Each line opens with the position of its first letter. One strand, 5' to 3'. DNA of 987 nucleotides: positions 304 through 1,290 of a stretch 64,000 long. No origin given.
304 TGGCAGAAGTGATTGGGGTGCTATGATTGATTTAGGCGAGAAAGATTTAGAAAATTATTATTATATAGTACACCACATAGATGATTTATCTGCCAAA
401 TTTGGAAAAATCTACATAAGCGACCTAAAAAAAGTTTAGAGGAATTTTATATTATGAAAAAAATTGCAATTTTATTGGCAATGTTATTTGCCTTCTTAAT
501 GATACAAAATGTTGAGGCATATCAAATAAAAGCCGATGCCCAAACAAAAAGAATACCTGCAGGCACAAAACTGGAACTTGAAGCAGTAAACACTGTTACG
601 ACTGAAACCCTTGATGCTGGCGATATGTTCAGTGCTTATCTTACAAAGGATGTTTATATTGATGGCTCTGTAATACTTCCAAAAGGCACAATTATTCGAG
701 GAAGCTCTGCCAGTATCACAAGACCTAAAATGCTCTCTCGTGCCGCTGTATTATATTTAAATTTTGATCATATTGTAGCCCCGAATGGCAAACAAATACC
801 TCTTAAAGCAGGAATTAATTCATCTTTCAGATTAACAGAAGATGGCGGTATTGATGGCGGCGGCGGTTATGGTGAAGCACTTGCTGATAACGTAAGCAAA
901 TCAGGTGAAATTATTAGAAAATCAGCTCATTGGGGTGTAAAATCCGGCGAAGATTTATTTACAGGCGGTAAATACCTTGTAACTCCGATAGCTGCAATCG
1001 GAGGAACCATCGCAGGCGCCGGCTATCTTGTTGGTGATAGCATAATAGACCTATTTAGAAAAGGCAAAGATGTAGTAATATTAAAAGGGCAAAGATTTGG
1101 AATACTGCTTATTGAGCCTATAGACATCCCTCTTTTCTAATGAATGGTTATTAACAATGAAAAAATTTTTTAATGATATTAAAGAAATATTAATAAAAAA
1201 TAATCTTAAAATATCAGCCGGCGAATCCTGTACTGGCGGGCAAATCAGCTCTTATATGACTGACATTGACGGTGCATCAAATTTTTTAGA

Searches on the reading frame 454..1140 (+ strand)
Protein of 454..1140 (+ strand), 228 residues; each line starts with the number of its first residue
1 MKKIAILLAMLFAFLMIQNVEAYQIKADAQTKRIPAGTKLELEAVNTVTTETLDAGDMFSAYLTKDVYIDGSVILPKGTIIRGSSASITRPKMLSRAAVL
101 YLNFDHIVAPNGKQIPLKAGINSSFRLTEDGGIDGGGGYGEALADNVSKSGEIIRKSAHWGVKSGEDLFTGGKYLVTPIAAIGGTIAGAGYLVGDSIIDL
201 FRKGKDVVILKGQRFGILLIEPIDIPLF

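Call 46: find_encoding_contigs(protein=window:454-1140:+, flank=10000, max_places=4)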
Protein window:454-1140:+ (228 aa): 6 contigs read that carry it; 2 places shown.
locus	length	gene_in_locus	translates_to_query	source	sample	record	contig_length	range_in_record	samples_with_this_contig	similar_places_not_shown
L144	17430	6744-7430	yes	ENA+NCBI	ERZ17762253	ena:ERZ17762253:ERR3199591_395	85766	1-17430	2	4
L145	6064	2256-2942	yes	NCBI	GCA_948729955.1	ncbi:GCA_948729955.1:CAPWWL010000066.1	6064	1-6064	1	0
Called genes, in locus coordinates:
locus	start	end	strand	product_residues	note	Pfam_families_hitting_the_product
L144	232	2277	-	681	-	PF00317:Ribonuc_red_lgN, PF02867:Ribonuc_red_lgC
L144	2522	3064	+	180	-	PF12895:ANAPC3, PF14559:TPR_19 (faint), PF13431:TPR_17 (faint)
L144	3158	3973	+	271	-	-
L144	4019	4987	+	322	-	PF01368:DHH, PF02272:DHHA1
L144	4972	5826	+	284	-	PF03631:Virul_fac_BrkB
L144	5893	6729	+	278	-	PF07514:TraI_2 (weak), PF01966:HD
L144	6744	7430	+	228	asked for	-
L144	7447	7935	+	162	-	PF02464:CinA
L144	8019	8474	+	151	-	-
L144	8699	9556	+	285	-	PF08666:SAF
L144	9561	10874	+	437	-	PF13629:T2SS-T3SS_pil_N, PF00263:Secretin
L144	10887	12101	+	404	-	PF00072:Response_reg, PF01656:CbiA, PF10609:ParA (weak), PF13614:AAA_31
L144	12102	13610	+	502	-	PF00437:T2SSE, PF27713:UCP018868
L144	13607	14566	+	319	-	PF00482:T2SSF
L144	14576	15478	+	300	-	PF00482:T2SSF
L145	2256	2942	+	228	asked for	-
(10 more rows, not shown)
